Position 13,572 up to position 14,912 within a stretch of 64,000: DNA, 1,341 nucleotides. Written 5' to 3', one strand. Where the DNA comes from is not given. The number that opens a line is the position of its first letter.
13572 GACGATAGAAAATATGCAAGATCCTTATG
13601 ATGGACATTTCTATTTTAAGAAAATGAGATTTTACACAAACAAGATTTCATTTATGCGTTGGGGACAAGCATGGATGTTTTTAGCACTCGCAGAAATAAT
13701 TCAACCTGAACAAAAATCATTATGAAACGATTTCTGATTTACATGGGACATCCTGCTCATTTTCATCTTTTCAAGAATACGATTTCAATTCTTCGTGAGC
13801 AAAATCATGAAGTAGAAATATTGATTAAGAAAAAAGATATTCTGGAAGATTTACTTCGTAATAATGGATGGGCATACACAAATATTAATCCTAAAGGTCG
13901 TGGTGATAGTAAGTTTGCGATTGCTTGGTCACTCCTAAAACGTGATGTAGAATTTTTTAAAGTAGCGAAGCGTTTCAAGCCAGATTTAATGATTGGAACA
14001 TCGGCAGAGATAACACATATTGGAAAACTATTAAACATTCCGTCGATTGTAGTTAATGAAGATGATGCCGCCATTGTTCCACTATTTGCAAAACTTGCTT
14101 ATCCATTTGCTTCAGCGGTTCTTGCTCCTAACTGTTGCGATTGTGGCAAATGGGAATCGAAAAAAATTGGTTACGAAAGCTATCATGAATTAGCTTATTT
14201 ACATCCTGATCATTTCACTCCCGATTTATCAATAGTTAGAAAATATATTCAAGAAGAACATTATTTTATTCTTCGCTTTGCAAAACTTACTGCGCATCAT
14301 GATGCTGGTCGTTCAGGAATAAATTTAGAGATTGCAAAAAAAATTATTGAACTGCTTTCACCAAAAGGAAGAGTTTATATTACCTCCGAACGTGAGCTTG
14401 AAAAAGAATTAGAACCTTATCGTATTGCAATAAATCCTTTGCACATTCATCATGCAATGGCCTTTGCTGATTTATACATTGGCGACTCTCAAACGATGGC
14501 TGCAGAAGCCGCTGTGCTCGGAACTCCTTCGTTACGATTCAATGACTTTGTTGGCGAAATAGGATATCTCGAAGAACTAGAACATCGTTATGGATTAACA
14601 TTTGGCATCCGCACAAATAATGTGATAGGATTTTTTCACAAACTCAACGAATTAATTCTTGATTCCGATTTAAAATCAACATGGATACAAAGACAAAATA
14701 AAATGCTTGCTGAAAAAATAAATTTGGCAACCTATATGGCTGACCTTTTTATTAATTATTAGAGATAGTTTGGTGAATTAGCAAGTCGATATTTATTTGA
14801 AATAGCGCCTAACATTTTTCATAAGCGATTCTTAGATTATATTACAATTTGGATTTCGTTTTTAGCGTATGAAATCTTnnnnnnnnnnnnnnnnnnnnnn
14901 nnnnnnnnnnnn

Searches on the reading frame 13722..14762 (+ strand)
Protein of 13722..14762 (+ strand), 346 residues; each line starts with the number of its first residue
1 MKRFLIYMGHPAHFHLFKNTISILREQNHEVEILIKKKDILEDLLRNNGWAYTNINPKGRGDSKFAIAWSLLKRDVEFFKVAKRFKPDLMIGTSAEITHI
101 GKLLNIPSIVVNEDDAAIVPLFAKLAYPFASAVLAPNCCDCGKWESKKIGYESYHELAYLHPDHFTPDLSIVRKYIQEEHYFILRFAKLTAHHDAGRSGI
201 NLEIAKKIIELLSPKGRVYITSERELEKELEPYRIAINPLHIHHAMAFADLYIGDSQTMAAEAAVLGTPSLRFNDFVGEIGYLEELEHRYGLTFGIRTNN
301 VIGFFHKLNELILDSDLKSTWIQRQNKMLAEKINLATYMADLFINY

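Call 10: search_protein_families(library=pfam, proteins=[window:13722-14759:+], max_evalue=0.01)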
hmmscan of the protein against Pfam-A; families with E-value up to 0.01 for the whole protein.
window:13722-14759:+ (346 aa): 2 families
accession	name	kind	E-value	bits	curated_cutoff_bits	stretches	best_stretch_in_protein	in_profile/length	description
PF04007.18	DUF354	-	1.4e-10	41.2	22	1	10-271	9-283/349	Protein of unknown function (DUF354)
PF03033.26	Glyco_transf_28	-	3.3e-05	24.4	26.2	1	13-94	11-96/139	Glycosyltransferase family 28 N-terminal domain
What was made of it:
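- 13722..14762 (+): DUF354-family gene, the last gene of the polysaccharide locus. It is intact at 346 aa, and its last residues (…LFINY*) belong to copy A. PF04007 match, E=1.4e-10 (call 10).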

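Call 11: find_encoding_contigs(protein=window:13722-14762:+, flank=10000, max_places=10)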
Protein window:13722-14762:+ (346 aa): no gene with exactly this product is on record in the collection.

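Call 19: find_homologous_proteins(query=window:13722-14759:+, max_evalue=1e-20)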
Query window:13722-14759:+ (346 aa): 5384 proteins with E <= 1e-20 among 8000 candidates; the best 120 are listed.
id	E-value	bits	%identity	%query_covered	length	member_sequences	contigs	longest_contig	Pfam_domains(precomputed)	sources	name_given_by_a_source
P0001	7.3e-224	760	96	100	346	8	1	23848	PF04007.18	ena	-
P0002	3.0e-184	630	80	99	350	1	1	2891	PF04007.18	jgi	jgi:uncharacterized protein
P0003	2.2e-182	624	78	99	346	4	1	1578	PF04007.18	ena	-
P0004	5.6e-178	609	77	100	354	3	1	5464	PF04007.18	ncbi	-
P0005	1.6e-162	558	70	99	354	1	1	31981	PF04007.18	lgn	-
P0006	5.8e-161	553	71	99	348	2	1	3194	PF04007.18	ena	-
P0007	2.7e-160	551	72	99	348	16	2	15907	PF04007.18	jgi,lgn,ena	-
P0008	7.6e-159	546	70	100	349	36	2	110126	PF04007.18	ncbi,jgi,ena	ncbi:MAG: DUF354 domain-containing protein [Bacteroidota bacterium]|jgi:predicted glycosyltransferas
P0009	1.4e-158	545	69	100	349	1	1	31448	PF04007.18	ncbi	ncbi:MAG: DUF354 domain-containing protein [Bacteroidota bacterium]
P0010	6.6e-158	543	71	97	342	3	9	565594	PF04007.18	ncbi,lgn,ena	-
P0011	8.5e-158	543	69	99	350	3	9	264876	PF04007.18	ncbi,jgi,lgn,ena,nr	ncbi:MAG TPA: DUF354 domain-containing protein [Bacteroidia bacterium]|nr:DUF354 domain-containing p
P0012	6.1e-156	537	70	98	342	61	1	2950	PF04007.18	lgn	-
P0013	3.6e-155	534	67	99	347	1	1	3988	PF04007.18,PF03033.27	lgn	-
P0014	6.8e-155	533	69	98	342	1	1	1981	PF04007.18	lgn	-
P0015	1.5e-153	529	67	99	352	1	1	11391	PF04007.18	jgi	jgi:uncharacterized protein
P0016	2.6e-153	528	70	98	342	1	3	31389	PF04007.18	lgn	-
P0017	6.9e-151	520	68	99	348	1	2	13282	PF04007.18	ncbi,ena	-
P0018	8.9e-151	520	67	99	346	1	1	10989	PF04007.18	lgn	-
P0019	1.1e-149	516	66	99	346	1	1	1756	PF04007.18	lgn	-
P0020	1.7e-148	512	68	99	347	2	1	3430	PF04007.18,PF03033.27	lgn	-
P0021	1.8e-148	512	65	99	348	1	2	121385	PF04007.18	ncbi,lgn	-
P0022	2.5e-147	508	66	100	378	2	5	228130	PF04007.18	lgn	-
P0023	3.6e-146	505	64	99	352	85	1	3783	PF04007.18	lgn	-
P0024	4.7e-146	504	66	99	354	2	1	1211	PF04007.18,PF03033.27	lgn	-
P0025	4.8e-146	504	64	99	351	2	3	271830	PF04007.18,PF03033.27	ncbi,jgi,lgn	jgi:predicted glycosyltransferase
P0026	1.4e-145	503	67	99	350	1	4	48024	PF04007.18,PF03033.27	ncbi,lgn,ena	-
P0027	3.2e-145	502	65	99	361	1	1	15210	PF04007.18,PF03033.27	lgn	-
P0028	7.1e-145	500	62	99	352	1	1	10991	PF04007.18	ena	-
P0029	1.6e-144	499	63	99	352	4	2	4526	PF04007.18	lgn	-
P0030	3.3e-144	498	63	99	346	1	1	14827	PF04007.18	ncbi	-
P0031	4.0e-144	498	65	97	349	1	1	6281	PF04007.18,PF03033.27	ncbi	ncbi:MAG: DUF354 domain-containing protein [Bacteroidia bacterium]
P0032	1.3e-143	496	64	100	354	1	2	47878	PF04007.18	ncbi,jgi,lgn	ncbi:MAG: hypothetical protein RIQ89_2168 [Bacteroidota bacterium]|jgi:predicted glycosyltransferase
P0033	4.4e-143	495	64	100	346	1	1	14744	PF04007.18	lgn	-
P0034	5.2e-143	494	63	99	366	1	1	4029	PF04007.18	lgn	-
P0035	9.7e-143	493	64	99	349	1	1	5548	PF04007.18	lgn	-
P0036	1.1e-142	493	63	99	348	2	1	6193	PF04007.18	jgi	jgi:hypothetical protein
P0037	4.5e-142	491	65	99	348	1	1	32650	PF04007.18,PF03033.27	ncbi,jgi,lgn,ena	jgi:predicted glycosyltransferase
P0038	7.5e-142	490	64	99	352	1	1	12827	PF04007.18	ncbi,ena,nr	ncbi:MAG TPA: DUF354 domain-containing protein [Bacteroidia bacterium]|nr:DUF354 domain-containing p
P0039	1.3e-141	490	63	99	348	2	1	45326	PF04007.18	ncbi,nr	ncbi:MAG: DUF354 domain-containing protein [Bacteroidia bacterium]|nr:DUF354 domain-containing prote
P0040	5.6e-141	488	62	99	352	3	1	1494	PF04007.18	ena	-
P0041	5.6e-141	488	63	99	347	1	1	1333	PF04007.18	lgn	-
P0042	1.1e-140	487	62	99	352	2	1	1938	PF04007.18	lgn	-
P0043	1.1e-140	487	61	99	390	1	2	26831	PF04007.18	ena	-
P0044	1.5e-140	486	64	99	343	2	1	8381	PF04007.18,PF03033.27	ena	-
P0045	1.9e-140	486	62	99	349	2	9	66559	PF04007.18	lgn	-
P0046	2.2e-140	486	63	99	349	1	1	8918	PF04007.18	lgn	-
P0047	4.5e-140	485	62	99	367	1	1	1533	PF04007.18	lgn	-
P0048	7.5e-140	484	65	97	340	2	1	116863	PF04007.18,PF03033.27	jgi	jgi:predicted glycosyltransferase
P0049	8.4e-140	484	61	99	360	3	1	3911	PF04007.18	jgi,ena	-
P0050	1.6e-139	483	62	99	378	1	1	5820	PF04007.18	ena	-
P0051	1.8e-139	483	60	99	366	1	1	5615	PF04007.18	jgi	jgi:predicted glycosyltransferase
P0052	2.2e-139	482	62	99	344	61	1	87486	PF04007.18,PF03033.27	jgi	-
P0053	2.5e-139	482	63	99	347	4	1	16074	PF04007.18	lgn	-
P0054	2.8e-139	482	61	99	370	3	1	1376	PF04007.18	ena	-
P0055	2.9e-139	482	61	99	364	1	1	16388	PF04007.18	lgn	-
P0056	5.5e-139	481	61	99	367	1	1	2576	PF04007.18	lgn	-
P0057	1.0e-138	480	63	98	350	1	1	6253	PF04007.18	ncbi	ncbi:MAG: DUF354 domain-containing protein [Bacteroidota bacterium]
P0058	1.5e-138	480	63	99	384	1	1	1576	PF04007.18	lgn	-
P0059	1.5e-138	480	63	99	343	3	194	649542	PF04007.18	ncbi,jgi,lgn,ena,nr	ncbi:MAG TPA: DUF354 domain-containing protein [Bacteroidia bacterium]|nr:DUF354 domain-containing p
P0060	2.1e-138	479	61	99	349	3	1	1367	PF04007.18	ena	-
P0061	2.2e-138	479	62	99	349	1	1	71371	PF04007.18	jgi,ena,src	-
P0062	3.4e-138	478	62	99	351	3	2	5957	PF04007.18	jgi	jgi:predicted glycosyltransferase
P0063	5.2e-138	478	63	99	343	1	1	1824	PF04007.18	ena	-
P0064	6.0e-138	478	61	99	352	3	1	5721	PF04007.18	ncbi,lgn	ncbi:MAG: DUF354 domain-containing protein [Bacteroidota bacterium]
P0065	8.6e-138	477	61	99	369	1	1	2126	PF04007.18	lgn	-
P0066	1.8e-137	476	63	99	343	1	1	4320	PF04007.18,PF03033.27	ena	-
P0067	1.9e-137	476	61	99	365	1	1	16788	PF04007.18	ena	-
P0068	2.3e-137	476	61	99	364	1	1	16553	PF04007.18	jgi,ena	-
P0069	4.4e-137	475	62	99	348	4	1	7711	PF04007.18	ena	-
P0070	4.7e-137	475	59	99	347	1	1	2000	PF04007.18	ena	-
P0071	6.3e-137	474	60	99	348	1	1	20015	PF04007.18,PF03033.27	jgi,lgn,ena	-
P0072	9.4e-137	474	61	99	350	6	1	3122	PF04007.18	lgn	-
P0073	9.5e-137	474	59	99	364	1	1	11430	PF04007.18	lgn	-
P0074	9.7e-137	474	63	98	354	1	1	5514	PF04007.18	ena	-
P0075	1.2e-136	473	60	99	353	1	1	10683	PF04007.18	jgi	jgi:uncharacterized protein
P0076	2.0e-136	473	60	99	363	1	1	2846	PF04007.18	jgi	-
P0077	4.8e-136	471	62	99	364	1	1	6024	PF04007.18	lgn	-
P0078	5.0e-136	471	58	99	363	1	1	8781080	PF04007.18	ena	-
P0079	5.4e-136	471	59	99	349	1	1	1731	PF04007.18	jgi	jgi:predicted glycosyltransferase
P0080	9.5e-136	470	59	99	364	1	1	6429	PF04007.18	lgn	-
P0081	1.5e-135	470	60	99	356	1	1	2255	PF04007.18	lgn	-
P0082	1.8e-135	469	62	98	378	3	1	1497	PF04007.18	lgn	-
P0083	2.9e-135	469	59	99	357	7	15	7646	PF04007.18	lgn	-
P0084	3.1e-135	469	62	99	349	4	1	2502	PF04007.18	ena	-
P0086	1.1e-134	467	60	99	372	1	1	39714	PF04007.18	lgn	-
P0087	1.2e-134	467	60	99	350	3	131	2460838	PF04007.18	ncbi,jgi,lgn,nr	ncbi:MAG: DUF354 domain-containing protein [Bacteroidia bacterium]|nr:DUF354 domain-containing prote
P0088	4.3e-134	465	59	99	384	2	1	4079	PF04007.18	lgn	-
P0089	4.4e-134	465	59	99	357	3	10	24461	PF04007.18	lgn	-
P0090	5.1e-134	465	57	99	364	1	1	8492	PF04007.18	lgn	-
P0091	8.2e-134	464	60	99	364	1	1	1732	PF04007.18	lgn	-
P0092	9.1e-134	464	61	98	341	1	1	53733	PF04007.18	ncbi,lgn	-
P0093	1.1e-133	464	60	99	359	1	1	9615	PF04007.18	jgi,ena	jgi:predicted glycosyltransferase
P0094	1.6e-133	463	61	99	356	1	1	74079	PF04007.18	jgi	jgi:uncharacterized protein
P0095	1.8e-133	463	60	99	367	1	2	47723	PF04007.18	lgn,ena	-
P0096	2.0e-133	463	61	99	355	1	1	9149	PF04007.18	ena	-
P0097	2.3e-133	463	58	100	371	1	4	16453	PF04007.18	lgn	-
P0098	2.4e-133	462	59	99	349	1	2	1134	PF04007.18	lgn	-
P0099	3.5e-133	462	59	99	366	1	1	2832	PF04007.18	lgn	-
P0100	4.5e-133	462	59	100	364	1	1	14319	PF04007.18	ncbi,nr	ncbi:MAG: DUF354 domain-containing protein [Rubricoccaceae bacterium]|nr:DUF354 domain-containing pr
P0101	4.6e-133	462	59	99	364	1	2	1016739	PF04007.18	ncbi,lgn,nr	ncbi:MAG: DUF354 domain-containing protein [Calditrichaeota bacterium]|nr:MAG: DUF354 domain-contain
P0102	4.7e-133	462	59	99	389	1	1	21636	PF04007.18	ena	-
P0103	7.1e-133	461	59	99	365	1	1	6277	PF04007.18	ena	-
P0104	7.8e-133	461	59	99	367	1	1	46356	PF04007.18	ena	-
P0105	2.8e-132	459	59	99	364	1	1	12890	PF04007.18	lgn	-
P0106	2.9e-132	459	60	99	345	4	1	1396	PF04007.18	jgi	-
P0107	3.3e-132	459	59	98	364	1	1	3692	PF04007.18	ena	-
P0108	3.6e-132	459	60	98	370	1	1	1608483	PF04007.18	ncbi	-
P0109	4.1e-132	458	62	94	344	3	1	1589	PF04007.18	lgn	-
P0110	4.1e-132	458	60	98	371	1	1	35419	PF04007.18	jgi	jgi:predicted glycosyltransferase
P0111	5.0e-132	458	60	97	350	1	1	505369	PF04007.18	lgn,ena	-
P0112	5.7e-132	458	59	99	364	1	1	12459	PF04007.18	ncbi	-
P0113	5.9e-132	458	58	99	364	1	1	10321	PF04007.18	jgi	jgi:predicted glycosyltransferase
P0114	7.2e-132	458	59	99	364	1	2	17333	PF04007.18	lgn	-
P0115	7.4e-132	458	59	100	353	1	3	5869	PF04007.18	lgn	-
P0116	2.6e-131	456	58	99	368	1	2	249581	PF04007.18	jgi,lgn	-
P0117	2.8e-131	456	61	98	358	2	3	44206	PF04007.18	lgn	-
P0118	4.5e-131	455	60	99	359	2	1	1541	PF04007.18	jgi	-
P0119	5.7e-131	455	76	76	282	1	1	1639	PF04007.18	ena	-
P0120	5.9e-131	455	58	99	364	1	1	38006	PF04007.18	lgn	-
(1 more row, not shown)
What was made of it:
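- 13722..14762 (+): It has 96% aa identity to P0001 (call 19).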

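Call 20: find_encoding_contigs(protein=P0001, flank=10000, max_places=6)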
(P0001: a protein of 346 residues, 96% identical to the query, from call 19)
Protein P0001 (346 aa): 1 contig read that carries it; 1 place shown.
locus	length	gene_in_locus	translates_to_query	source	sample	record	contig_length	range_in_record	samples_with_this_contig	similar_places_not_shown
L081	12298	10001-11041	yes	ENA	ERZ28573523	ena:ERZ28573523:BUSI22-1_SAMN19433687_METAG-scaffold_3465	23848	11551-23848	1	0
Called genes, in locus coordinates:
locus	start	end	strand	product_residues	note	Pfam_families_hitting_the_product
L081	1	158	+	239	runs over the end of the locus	PF05148:Methyltransf_8 (weak), PF13489:Methyltransf_23, PF08241:Methyltransf_11, PF08242:Methyltransf_12 (weak), PF13649:Methyltransf_25 (weak), PF13847:Methyltransf_31 (weak)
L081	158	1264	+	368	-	PF13439:Glyco_transf_4, PF00534:Glycos_transf_1, PF13692:Glyco_trans_1_4, PF20706:GT4-conflict (weak)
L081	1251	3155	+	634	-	PF13522:GATase_6, PF13537:GATase_7, PF00733:Asn_synthase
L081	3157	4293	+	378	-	PF13439:Glyco_transf_4 (weak), PF00534:Glycos_transf_1, PF13692:Glyco_trans_1_4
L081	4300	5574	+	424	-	PF04932:Wzy_C (weak)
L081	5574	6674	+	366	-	PF00534:Glycos_transf_1, PF13692:Glyco_trans_1_4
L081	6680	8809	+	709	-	PF08240:ADH_N (faint), PF02254:TrkA_N (faint), PF00107:ADH_zinc_N, PF01408:GFO_IDH_MocA, PF02894:GFO_IDH_MocA_C, PF22725:GFO_IDH_MocA_C3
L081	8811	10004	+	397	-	-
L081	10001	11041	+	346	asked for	PF04007:DUF354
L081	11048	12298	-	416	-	?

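Call 25: find_related_loci(query=window:13722-14759:+, collection=metagenome_contigs, flank=10000)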
Query window:13722-14759:+ (346 aa) in metagenome_contigs; peptide patterns used: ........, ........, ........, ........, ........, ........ (x = any residue, [..] = any of these).
103 stretches matched a pattern; 2 encode a relative of the query (tblastn E <= 1e-3); 2 distinct loci.
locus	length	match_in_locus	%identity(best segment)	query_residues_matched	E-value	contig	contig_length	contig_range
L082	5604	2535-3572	69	1-346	1e-160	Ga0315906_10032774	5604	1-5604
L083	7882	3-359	68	228-346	2e-50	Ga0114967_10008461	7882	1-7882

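Call 26: find_encoding_contigs(protein=P0004, flank=10000, max_places=4)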
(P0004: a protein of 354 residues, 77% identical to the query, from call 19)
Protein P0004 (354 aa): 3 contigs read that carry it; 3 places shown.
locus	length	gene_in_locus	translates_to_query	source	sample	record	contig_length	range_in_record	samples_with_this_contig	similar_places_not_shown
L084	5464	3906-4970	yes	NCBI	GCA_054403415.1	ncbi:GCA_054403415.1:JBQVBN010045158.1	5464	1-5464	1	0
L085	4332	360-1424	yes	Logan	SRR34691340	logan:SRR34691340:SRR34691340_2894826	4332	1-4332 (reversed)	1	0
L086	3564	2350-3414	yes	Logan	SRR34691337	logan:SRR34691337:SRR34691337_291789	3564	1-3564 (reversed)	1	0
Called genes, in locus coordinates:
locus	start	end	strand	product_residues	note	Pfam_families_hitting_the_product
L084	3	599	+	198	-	?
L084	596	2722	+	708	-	PF08240:ADH_N (faint), PF03807:F420_oxidored (faint), PF00107:ADH_zinc_N, PF01408:GFO_IDH_MocA, PF02894:GFO_IDH_MocA_C (weak), PF22725:GFO_IDH_MocA_C3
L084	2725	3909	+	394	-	-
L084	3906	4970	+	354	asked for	PF04007:DUF354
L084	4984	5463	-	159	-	?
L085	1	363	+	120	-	?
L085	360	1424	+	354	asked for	PF04007:DUF354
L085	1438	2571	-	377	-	PF00266:Aminotran_5, PF00155:Aminotran_1_2 (faint), PF01212:Beta_elim_lyase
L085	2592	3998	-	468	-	PF02878:PGM_PMM_I, PF02879:PGM_PMM_II, PF02880:PGM_PMM_III, PF00408:PGM_PMM_IV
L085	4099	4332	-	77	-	?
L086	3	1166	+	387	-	?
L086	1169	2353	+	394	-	-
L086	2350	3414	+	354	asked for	PF04007:DUF354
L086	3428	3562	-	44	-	?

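Call 27: find_encoding_contigs(protein=P0002, flank=10000, max_places=4)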
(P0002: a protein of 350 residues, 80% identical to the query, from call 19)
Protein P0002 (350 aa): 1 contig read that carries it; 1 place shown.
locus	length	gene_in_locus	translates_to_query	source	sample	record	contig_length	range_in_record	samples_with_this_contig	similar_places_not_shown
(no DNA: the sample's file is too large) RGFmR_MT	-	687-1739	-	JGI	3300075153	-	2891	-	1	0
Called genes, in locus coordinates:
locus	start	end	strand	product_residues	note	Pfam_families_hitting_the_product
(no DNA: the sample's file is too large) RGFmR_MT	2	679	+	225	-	?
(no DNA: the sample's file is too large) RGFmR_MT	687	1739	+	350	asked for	PF04007:DUF354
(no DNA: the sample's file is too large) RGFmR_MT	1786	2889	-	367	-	?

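Call 28: find_encoding_contigs(protein=P0005, flank=10000, max_places=4)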
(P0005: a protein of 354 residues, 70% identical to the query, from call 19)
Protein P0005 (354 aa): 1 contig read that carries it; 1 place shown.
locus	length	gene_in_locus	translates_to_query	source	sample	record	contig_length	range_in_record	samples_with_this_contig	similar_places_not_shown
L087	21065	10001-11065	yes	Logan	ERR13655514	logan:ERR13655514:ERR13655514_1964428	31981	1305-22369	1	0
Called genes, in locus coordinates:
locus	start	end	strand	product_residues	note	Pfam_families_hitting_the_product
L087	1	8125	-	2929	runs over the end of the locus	PF00431:CUB, PF07495:Y_Y_Y (faint), PF00801:PKD (faint), PF13573:SprB, PF13573:SprB (weak), PF13573:SprB, PF18911:PKD_4 (weak), PF13585:CHU_C, +3 more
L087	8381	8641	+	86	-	-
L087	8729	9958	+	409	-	PF04339:FemAB_like (faint)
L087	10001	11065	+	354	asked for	PF04007:DUF354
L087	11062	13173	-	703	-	PF13567:DUF4131, PF03772:Competence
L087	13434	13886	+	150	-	PF00011:HSP20, PF17886:ArsA_HSP20 (weak)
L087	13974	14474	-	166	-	PF00156:Pribosyltran, PF14681:UPRTase (weak), PF24390:PRTase-CE (faint)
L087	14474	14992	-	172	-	PF00877:NLPC_P60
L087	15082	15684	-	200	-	PF08889:WbqC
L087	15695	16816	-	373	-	PF10502:Peptidase_S26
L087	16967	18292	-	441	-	-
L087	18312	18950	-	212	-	PF00072:Response_reg, PF00196:GerE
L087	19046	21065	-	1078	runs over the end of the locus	PF07494:Reg_prop (faint), PF07495:Y_Y_Y, PF07730:HisKA_3 (weak), PF02518:HATPase_c (weak)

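Call 34: list_cluster_members(proteins=[P0001, P0121])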
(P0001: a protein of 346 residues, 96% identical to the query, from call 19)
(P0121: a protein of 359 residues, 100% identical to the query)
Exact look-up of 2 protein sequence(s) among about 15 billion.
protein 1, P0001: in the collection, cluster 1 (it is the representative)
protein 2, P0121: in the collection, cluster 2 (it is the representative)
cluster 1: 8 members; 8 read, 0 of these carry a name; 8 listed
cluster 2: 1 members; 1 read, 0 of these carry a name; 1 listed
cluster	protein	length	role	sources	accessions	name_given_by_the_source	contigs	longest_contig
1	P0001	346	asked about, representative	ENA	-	-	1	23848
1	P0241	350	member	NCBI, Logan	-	-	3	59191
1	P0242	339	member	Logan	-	-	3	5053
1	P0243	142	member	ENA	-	-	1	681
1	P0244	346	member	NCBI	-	-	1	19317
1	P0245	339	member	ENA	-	-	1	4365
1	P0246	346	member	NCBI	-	-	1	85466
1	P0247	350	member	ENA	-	-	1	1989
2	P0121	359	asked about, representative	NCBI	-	-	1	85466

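Call 36: find_encoding_contigs(protein=P0241, flank=10000, max_places=4)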
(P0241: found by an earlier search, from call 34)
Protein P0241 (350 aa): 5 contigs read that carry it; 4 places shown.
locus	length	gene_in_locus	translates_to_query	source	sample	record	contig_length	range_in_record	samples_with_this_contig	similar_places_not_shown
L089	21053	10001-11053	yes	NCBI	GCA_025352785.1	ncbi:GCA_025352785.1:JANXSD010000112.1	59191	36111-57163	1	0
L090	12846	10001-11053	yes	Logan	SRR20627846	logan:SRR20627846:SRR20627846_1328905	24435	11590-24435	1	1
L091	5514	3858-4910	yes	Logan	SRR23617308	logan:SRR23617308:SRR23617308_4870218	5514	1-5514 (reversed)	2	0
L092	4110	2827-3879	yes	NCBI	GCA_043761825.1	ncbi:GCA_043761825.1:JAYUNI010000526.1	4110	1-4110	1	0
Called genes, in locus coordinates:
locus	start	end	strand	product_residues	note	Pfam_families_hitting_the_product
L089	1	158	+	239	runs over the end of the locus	PF05148:Methyltransf_8 (weak), PF13489:Methyltransf_23, PF08241:Methyltransf_11, PF08242:Methyltransf_12 (weak), PF13649:Methyltransf_25 (faint), PF13847:Methyltransf_31 (weak)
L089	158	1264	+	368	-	PF13439:Glyco_transf_4, PF00534:Glycos_transf_1, PF20706:GT4-conflict (weak), PF13692:Glyco_trans_1_4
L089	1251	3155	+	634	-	PF13522:GATase_6, PF13537:GATase_7, PF00733:Asn_synthase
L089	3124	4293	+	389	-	PF00534:Glycos_transf_1, PF13692:Glyco_trans_1_4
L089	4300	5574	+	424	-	PF04932:Wzy_C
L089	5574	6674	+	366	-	PF20706:GT4-conflict (weak), PF00534:Glycos_transf_1, PF13692:Glyco_trans_1_4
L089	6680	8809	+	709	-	PF03721:UDPG_MGDP_dh_N (weak), PF03807:F420_oxidored (faint), PF00107:ADH_zinc_N, PF01408:GFO_IDH_MocA, PF02894:GFO_IDH_MocA_C, PF22725:GFO_IDH_MocA_C3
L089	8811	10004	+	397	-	-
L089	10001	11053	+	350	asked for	PF04007:DUF354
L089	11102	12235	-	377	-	PF00155:Aminotran_1_2 (weak), PF00266:Aminotran_5, PF01212:Beta_elim_lyase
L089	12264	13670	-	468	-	PF02878:PGM_PMM_I, PF02879:PGM_PMM_II, PF02880:PGM_PMM_III, PF00408:PGM_PMM_IV (weak)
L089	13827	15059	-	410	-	PF00926:DHBP_synthase, PF00925:GTP_cyclohydro2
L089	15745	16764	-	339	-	PF01557:FAA_hydrolase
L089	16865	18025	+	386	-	PF20510:HgmA_N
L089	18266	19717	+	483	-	-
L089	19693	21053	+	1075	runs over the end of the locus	PF20773:InhA-like_MAM (faint), PF07705:CARDB (faint), PF21471:Reelin_subrepeat-B (faint), PF18962:Por_Secre_tail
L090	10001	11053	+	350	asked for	PF04007:DUF354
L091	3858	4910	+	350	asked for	PF04007:DUF354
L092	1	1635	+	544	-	?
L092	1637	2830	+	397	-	-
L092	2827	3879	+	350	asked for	PF04007:DUF354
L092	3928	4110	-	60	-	?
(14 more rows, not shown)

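Call 37: find_encoding_contigs(protein=P0244, flank=10000, max_places=4)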
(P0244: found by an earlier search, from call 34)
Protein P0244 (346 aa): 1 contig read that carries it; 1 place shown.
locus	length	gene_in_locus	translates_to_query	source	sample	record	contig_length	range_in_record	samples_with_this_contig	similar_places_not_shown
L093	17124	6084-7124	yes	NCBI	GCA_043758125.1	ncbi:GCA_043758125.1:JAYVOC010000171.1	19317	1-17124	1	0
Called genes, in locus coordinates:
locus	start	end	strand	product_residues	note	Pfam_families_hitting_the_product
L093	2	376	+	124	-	?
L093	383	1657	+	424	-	PF04932:Wzy_C (weak)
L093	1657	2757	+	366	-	PF00534:Glycos_transf_1, PF13692:Glyco_trans_1_4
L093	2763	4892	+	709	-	PF02254:TrkA_N (weak), PF03807:F420_oxidored (faint), PF00107:ADH_zinc_N, PF01408:GFO_IDH_MocA, PF02894:GFO_IDH_MocA_C, PF22725:GFO_IDH_MocA_C3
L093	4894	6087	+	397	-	-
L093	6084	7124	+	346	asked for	PF03033:Glyco_transf_28 (faint), PF04007:DUF354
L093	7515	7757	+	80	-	-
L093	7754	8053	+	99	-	-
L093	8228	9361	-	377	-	PF00155:Aminotran_1_2 (weak), PF00266:Aminotran_5, PF01212:Beta_elim_lyase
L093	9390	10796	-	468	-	PF02878:PGM_PMM_I, PF02879:PGM_PMM_II, PF02880:PGM_PMM_III, PF00408:PGM_PMM_IV (weak)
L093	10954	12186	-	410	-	PF00926:DHBP_synthase, PF00925:GTP_cyclohydro2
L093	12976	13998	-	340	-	PF01557:FAA_hydrolase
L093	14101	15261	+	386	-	PF20510:HgmA_N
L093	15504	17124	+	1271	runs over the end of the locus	?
